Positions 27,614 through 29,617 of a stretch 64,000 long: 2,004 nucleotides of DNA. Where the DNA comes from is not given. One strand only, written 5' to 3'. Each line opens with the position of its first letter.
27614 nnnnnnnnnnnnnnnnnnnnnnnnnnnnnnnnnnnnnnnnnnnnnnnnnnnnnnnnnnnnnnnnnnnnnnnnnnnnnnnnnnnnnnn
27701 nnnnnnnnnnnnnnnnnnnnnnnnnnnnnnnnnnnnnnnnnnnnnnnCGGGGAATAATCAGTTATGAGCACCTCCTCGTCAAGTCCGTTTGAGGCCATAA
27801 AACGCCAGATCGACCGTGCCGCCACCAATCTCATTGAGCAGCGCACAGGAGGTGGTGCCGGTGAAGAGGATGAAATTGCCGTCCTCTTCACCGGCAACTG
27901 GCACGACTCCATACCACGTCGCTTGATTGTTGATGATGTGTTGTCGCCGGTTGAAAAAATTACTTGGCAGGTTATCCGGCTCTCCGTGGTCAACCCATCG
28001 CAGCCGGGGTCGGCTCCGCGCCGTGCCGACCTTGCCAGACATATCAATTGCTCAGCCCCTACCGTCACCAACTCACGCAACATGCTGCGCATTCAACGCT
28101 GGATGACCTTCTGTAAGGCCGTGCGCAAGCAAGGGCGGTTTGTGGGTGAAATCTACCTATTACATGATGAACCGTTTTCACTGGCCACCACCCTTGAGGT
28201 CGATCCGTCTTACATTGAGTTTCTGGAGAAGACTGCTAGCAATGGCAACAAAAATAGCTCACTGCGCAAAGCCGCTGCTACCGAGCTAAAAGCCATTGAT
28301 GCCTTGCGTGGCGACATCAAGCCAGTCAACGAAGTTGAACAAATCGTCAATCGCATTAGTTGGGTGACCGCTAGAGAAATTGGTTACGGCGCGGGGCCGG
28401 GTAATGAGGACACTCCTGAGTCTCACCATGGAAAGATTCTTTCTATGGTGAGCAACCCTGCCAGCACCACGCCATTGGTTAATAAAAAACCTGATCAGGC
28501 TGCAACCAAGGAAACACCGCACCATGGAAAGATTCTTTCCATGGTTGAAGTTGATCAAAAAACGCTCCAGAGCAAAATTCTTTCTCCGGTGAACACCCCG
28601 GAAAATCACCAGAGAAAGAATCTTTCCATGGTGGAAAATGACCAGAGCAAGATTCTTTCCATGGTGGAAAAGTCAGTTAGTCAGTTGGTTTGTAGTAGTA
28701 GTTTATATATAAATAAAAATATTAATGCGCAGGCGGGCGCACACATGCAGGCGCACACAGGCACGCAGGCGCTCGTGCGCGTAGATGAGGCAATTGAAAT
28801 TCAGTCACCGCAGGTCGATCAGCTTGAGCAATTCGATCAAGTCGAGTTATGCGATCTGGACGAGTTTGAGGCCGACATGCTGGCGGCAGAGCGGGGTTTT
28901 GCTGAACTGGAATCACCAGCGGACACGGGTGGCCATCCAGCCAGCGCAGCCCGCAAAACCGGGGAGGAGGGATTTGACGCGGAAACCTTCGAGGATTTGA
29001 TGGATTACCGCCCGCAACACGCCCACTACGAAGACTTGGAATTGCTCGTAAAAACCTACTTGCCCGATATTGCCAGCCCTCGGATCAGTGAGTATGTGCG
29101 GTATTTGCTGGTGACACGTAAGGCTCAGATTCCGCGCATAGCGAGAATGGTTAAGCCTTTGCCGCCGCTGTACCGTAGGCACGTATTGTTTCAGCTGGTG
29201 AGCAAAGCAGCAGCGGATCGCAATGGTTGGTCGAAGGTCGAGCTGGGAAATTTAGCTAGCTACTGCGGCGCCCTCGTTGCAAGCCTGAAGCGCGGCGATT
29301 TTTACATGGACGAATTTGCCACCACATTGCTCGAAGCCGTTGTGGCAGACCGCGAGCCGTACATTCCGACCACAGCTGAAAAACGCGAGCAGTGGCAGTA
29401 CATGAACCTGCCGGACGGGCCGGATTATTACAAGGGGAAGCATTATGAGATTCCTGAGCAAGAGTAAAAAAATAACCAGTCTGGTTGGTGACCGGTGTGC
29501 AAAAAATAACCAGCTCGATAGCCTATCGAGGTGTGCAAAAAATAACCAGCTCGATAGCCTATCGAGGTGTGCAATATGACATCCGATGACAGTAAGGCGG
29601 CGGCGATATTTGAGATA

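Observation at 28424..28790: Lambda-ori-like module (dyad iterons, pure A/T tract, GC-rich repeats) embedded in the putative replication-protein gene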

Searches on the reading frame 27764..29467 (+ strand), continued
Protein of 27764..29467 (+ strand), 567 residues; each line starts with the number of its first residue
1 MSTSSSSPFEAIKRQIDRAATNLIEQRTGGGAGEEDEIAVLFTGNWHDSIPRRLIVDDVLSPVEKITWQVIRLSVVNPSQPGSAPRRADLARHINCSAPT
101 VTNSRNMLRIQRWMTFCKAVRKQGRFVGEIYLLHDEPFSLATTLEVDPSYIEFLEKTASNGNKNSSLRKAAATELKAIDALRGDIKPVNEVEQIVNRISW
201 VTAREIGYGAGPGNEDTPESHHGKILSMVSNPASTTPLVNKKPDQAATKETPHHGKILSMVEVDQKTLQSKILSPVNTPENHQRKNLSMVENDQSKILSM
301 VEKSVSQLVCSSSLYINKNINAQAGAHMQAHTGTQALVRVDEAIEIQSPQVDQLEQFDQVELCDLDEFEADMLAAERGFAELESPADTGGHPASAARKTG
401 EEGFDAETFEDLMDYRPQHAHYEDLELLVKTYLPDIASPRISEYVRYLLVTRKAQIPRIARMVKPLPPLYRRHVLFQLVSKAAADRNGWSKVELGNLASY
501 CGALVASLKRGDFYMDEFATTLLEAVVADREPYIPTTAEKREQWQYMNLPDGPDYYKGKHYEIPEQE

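Call 68: predict_structure(alignment_id=A1)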
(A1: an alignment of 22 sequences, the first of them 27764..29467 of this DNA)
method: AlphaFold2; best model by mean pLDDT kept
length: 567 residues; sequences in the alignment: 22
mean_pLDDT: 63.8   pTM: 0.37
mean pLDDT of the five models: 63.8, 61.1, 60.4, 60.1, 59.1
residues with pLDDT >= 90: 151; 70-90: 126; 50-70: 59; < 50: 231
segments of 3 or more residues with pLDDT < 50: 1-6, 184-188, 207-365, 378-409, 411-413, 415-420, 553-567
pLDDT, mean of each block of 10 residues (from residue 1): 50 84 74 52 57 83 91 75 78 90 93 91 85 86 89 92 85 92 55 73 52 30 30 30 34 34 31 32 31 33 27 27 31 29 33 37 50 57 39 36 44 47 78 93 92 90 95 97 93 89 95 95 95 91 75 43 35
secondary structure, 60 per line:
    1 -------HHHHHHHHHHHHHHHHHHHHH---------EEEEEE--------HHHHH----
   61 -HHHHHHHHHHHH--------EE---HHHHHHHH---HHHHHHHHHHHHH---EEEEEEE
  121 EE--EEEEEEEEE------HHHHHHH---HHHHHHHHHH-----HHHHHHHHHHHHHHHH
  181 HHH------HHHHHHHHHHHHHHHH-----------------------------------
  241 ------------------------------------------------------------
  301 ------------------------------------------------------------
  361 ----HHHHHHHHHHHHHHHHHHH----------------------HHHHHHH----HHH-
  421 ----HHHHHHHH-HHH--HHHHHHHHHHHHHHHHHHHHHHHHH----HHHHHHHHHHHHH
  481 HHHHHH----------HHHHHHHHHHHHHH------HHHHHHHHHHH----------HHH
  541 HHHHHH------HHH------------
elements in order: H8-28 E38-43 H52-56 H62-73 H87-94 H98-110 E114-122 E125-133 H140-146 H150-159 H165-183 H190-205 H365-383 H406-412 H425-432 H439-463 H468-486 H497-510 H517-527 H538-546

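Call 70: fold_search(model_id=the predicted structure, library=pdb)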
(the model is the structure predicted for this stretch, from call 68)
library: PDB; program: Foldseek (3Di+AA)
matches with E <= 10: 431; with E <= 0.001: 0
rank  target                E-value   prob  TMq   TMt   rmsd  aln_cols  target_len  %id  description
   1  5yhx_N                2.6e-02  0.91  0.11  0.34  17.6       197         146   14  Structure of Lactococcus lactis ZitR, wild type (released 2017-12-06)
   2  6fi9_A                3.0e-02  0.91  0.10  0.33  19.0       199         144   12  Crystal Structure of a zinc-responsive MarR family member, Lactococcus lactis ZitR (released 2019-02-20)
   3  5yi3_B                3.4e-02  0.80  0.10  0.31  18.7       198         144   13  Structure of Lactococcus lactis ZitR, C30S mutant in complex with DNA (released 2017-12-06)
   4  5ffx_D                3.5e-02  0.91  0.10  0.34  16.9       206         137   12  S. aureus MepR G34K Mutant (released 2016-12-21)
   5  3tgn_B                3.5e-02  0.85  0.10  0.32  18.3       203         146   12  Crystal Structure of the zinc-dependent MarR Family Transcriptional Regulator AdcR in the Zn(II)-bound State (released 2011-11-30)
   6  5wtn_D                3.7e-02  0.97  0.14  0.28   9.1       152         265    9  Crystal Structure Analysis of primosome protein DnaB (resiues 1-300) from Geobacillus stearothermophilus (released 2017-08-23)
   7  4l9t_B                3.7e-02  0.72  0.10  0.31  20.6       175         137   11  Crystal structure of MepR F27L mutant from multidrug resistant S. aureus clinical isolate (released 2013-09-11)
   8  5yhx_M                5.1e-02  0.75  0.10  0.31  17.5       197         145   14  Structure of Lactococcus lactis ZitR, wild type (released 2017-12-06)
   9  5yhy                  5.6e-02  0.85  0.10  0.35  19.9       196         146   13  Structure of Lactococcus lactis ZitR, C30S mutant (released 2017-12-06)
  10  5yhx_A                5.9e-02  0.72  0.10  0.32  18.8       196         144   13  Structure of Lactococcus lactis ZitR, wild type (released 2017-12-06)
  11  5fb2_A                6.2e-02  0.92  0.11  0.38  16.9       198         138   11  S. aureus MepR F27L Mutant bound to oligodeoxyribonucleotide (released 2016-12-14)
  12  2fbh                  6.2e-02  0.91  0.11  0.37  18.2       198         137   12  The crystal structure of transcriptional regulator PA3341 (released 2005-12-20)
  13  5wtn_A                7.2e-02  0.90  0.14  0.27  14.2       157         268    9  Crystal Structure Analysis of primosome protein DnaB (resiues 1-300) from Geobacillus stearothermophilus (released 2017-08-23)
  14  9u7b_A                7.2e-02  0.85  0.11  0.36  16.9       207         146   12  Crystal structure of Rv0042c (released 2026-03-25)
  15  5yhx_B                7.2e-02  0.66  0.09  0.30  18.0       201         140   11  Structure of Lactococcus lactis ZitR, wild type (released 2017-12-06)
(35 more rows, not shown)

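Call 73: search_protein_families(library=phrogs, proteins=[window:27764-29467:+], max_evalue=1)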
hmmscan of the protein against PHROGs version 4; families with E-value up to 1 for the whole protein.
window:27764-29467:+ (567 aa): 0 families

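Call 74: fold_search(model_id=the predicted structure, library=viral)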
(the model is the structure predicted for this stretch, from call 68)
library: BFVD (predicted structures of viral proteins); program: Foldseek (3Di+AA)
matches with E <= 10: 80; with E <= 0.001: 1
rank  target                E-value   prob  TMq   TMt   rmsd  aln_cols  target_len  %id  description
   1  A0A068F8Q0            3.4e-04  1.00  0.16  0.41  21.1       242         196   12  HTH domain protein [Mycobacterium phage Gaia]
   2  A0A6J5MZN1            2.4e-03  1.00  0.16  0.58   9.9       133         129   15  Helix-turn-helix domain containing protein [uncultured Caudovirales phage]
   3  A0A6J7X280            2.9e-03  1.00  0.16  0.45  20.3       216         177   12  Helix-turn-helix domain containing protein [uncultured Caudovirales phage]
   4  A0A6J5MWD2            2.1e-02  0.99  0.15  0.27  31.6       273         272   15  Helix-turn-helix domain containing protein [uncultured Caudovirales phage]
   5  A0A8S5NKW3            3.3e-02  1.00  0.15  0.61  10.8       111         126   14  Dna polymerase B (Fragment) [Siphoviridae sp. ctY1p61]
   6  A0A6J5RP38            4.0e-02  1.00  0.14  0.42   4.8       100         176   20  Helix-turn-helix domain containing protein [uncultured Caudovirales phage]
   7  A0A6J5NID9            5.7e-02  0.35  0.09  0.18  23.5       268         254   15  Uncharacterized protein [uncultured Caudovirales phage]
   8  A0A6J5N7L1            7.0e-02  0.97  0.15  0.38  21.6       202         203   16  Helix-turn-helix domain containing protein [uncultured Caudovirales phage]
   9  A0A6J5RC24            9.6e-02  0.98  0.15  0.29  12.9       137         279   14  Helix-turn-helix domain containing protein [uncultured Caudovirales phage]
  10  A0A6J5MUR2            9.6e-02  0.98  0.14  0.52  17.7       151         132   14  Helix-turn-helix domain containing protein [uncultured Caudovirales phage]
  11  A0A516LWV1            9.6e-02  0.96  0.14  0.35  24.4       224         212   15  (no name in the UniProt tables at hand)
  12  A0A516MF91            1.2e-01  0.90  0.13  0.27  16.8       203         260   15  (no name in the UniProt tables at hand)
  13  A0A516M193            1.2e-01  0.98  0.13  0.58   7.9       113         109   12  (no name in the UniProt tables at hand)
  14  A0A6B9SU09            1.3e-01  0.20  0.11  0.15  27.1       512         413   11  (no name in the UniProt tables at hand)
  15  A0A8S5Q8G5            1.4e-01  0.98  0.14  0.32  22.0       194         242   12  Dna polymerase B [Siphoviridae sp. cty3u30]
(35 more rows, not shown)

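Call 78: list_cluster_members(proteins=[P0001])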
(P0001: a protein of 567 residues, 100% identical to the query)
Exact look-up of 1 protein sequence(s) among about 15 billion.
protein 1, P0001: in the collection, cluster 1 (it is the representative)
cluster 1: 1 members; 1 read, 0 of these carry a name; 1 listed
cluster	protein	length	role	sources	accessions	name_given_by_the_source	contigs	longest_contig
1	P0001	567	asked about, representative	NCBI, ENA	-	-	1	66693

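Call 79: get_annotated_region(hit=H8, flank=3000)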
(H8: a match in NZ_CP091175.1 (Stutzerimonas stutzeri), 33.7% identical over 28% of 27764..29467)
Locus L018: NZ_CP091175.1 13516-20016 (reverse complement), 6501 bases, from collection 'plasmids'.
description: Stutzerimonas stutzeri strain XX1 plasmid unnamed, complete sequence
organism: Stutzerimonas stutzeri (NCBI taxid 316)
taxonomy: Bacteria; Pseudomonadota; Gammaproteobacteria; Pseudomonadales; Pseudomonadaceae; Stutzerimonas; Stutzerimonas stutzeri
host: -; source: cell culture,wwtp active sludge; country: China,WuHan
typing (MOB-suite, as given by PLSDB): non-mobilizable
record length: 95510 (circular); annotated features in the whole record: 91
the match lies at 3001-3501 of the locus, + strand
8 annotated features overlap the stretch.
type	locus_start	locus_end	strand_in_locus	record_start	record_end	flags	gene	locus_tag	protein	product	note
CDS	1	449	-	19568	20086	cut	-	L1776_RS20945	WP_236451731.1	hypothetical protein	-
CDS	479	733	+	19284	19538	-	-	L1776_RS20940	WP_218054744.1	Arc family DNA-binding protein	-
CDS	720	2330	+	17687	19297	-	-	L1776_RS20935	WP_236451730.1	ParB family protein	-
CDS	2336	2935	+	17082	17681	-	-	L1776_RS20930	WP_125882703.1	DUF2857 domain-containing protein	-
CDS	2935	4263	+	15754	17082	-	-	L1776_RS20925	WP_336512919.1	STY4528 family pathogenicity island replication protein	-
CDS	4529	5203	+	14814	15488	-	-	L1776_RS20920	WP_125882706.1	PFL_4669 family integrating conjugative element protein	-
CDS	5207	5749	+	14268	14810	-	-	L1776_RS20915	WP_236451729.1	DUF3158 family protein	-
CDS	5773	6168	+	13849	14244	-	-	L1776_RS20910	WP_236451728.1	single-stranded DNA-binding protein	-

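Call 80: get_annotated_region(hit=H16, flank=3000)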
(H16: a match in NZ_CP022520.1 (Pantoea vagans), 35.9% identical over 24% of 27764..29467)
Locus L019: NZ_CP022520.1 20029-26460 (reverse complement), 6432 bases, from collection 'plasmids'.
description: Pantoea vagans strain FBS135 plasmid pPant4, complete sequence
organism: Pantoea vagans (NCBI taxid 470934)
taxonomy: Bacteria; Pseudomonadota; Gammaproteobacteria; Enterobacterales; Erwiniaceae; Pantoea; Pantoea vagans
host: -; source: masson pine,cell culture; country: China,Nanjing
typing (MOB-suite, as given by PLSDB): non-mobilizable; replicon rep_cluster_2315; mating-pair formation MPF_G
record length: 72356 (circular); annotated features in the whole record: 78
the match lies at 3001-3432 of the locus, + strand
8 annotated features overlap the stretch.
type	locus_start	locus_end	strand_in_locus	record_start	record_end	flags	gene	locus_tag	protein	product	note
CDS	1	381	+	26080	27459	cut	dnaB-PI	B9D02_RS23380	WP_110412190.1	SPI-7-type island replicative DNA helicase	-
CDS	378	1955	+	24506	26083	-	-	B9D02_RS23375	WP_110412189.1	ParB family protein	-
CDS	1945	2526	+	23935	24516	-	-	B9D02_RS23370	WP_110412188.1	DUF2857 domain-containing protein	-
CDS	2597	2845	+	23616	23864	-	-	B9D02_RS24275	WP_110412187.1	hypothetical protein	-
CDS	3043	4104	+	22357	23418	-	-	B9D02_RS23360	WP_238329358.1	STY4528 family pathogenicity island replication protein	-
CDS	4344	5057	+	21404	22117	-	-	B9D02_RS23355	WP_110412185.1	PFL_4669 family integrating conjugative element protein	-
CDS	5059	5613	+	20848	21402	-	-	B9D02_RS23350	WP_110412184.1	hypothetical protein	-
CDS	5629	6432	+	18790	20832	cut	-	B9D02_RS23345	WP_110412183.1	DNA topoisomerase III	-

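Call 81: get_annotated_region(hit=H26, flank=3000)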
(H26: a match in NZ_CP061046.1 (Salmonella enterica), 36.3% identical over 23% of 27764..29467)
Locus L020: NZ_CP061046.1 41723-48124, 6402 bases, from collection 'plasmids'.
description: Salmonella enterica subsp. enterica serovar Typhimurium strain BBS1406 plasmid pSGI4, complete sequence
organism: Salmonella enterica (NCBI taxid 90371)
taxonomy: Bacteria; Pseudomonadota; Gammaproteobacteria; Enterobacterales; Enterobacteriaceae; Salmonella; Salmonella enterica
host: -; source: bacterial culture; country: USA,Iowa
typing (MOB-suite, as given by PLSDB): non-mobilizable; mating-pair formation MPF_F
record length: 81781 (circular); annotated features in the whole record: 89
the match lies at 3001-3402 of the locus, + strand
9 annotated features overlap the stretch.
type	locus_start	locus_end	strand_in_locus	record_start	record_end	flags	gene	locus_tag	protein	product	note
CDS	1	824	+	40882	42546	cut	-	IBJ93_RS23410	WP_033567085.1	ParB family protein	-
CDS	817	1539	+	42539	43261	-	-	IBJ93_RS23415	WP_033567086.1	DUF2786 domain-containing protein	-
CDS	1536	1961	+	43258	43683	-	-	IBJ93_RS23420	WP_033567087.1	hypothetical protein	-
CDS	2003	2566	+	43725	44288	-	-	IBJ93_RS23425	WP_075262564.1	DUF2857 domain-containing protein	-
CDS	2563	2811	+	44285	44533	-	-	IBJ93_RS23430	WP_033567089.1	hypothetical protein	-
CDS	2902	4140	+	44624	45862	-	-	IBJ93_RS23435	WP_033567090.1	STY4528 family pathogenicity island replication protein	-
CDS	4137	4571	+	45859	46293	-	-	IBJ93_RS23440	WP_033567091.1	hypothetical protein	-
CDS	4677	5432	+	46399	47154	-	-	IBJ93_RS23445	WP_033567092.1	PFL_4669 family integrating conjugative element protein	-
CDS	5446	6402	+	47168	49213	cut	-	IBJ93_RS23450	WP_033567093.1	DNA topoisomerase III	GO:0051304 - chromosome separation [Evidence IEA]; GO:0006310 - DNA recombination [Evidence IEA]; GO:0006265 - DNA ...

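Call 96: find_encoding_contigs(protein=P0013, flank=10000, max_places=1)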
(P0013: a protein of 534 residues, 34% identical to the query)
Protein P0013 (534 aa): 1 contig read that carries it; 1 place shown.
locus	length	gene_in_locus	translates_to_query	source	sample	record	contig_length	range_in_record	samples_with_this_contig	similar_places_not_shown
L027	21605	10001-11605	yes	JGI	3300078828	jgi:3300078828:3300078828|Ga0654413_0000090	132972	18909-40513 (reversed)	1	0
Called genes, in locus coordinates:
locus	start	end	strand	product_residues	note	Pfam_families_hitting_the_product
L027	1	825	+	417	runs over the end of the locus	PF04413:Glycos_transf_N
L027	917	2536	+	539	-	PF28550:DUF8436, PF03486:HI0933_like (faint), PF01266:DAO (weak), PF21688:FAD-depend_C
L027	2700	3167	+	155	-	-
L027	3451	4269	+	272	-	-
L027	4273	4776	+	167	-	PF13673:Acetyltransf_10, PF00583:Acetyltransf_1, PF13420:Acetyltransf_4 (faint), PF13508:Acetyltransf_7, PF08445:FR47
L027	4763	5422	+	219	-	PF22016:DUF6933 (weak)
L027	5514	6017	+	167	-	-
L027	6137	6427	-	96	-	-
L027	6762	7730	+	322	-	PF00142:Fer4_NifH (weak), PF01656:CbiA, PF02374:ArsA_ATPase, PF06564:CBP_BcsQ, PF07015:VirC1 (faint), PF09140:MipZ, PF10609:ParA, PF13614:AAA_31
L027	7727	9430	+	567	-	-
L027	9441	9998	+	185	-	PF11198:DUF2857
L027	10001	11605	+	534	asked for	-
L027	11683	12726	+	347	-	PF08900:AcaB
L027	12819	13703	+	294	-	-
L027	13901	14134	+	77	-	-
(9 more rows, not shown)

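Call 97: find_encoding_contigs(protein=P0042, flank=10000, max_places=1)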
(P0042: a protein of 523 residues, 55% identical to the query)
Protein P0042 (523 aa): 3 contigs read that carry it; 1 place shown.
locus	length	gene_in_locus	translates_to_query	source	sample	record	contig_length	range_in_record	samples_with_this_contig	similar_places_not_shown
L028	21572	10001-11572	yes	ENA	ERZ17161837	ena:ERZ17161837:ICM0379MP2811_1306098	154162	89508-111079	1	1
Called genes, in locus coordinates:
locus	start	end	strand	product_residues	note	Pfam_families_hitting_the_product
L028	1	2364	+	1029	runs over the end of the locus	PF04313:HSDR_N, PF04851:ResIII, PF18766:SWI2_SNF2, PF22679:T1R_D3-like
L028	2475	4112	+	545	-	PF02384:N6_Mtase, PF07669:Eco57I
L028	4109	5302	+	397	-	PF01420:Methylase_S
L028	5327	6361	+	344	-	PF28530:DUF8426, PF04471:Mrr_cat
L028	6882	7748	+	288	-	PF00142:Fer4_NifH, PF01656:CbiA, PF02374:ArsA_ATPase, PF06564:CBP_BcsQ (faint), PF07015:VirC1 (faint), PF09140:MipZ, PF13614:AAA_31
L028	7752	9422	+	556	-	-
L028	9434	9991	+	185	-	PF11198:DUF2857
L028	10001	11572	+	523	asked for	-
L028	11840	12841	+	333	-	PF08900:AcaB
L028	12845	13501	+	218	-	-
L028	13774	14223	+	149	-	PF00436:SSB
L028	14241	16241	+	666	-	PF01751:Toprim, PF01131:Topoisom_bac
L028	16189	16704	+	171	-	-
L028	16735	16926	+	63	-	-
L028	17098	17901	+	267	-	-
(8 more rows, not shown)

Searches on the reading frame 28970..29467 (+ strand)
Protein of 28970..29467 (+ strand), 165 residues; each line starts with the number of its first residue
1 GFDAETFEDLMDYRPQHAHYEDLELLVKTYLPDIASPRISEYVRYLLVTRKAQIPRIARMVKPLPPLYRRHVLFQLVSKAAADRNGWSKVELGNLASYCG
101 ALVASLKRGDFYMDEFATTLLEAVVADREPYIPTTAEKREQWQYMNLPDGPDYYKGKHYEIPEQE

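Call 72: search_protein_families(library=pfam, proteins=[window:28970-29467:+], max_evalue=10)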
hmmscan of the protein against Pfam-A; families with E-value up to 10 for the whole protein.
window:28970-29467:+ (165 aa): 0 families

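Call 73: search_protein_families(library=phrogs, proteins=[window:28970-29467:+], max_evalue=1)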
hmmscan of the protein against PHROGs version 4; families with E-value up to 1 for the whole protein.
window:28970-29467:+ (165 aa): 1 family
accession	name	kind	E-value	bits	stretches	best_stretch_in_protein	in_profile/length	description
phrog_10940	-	unknown function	0.13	13.7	1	107-144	51-88/116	-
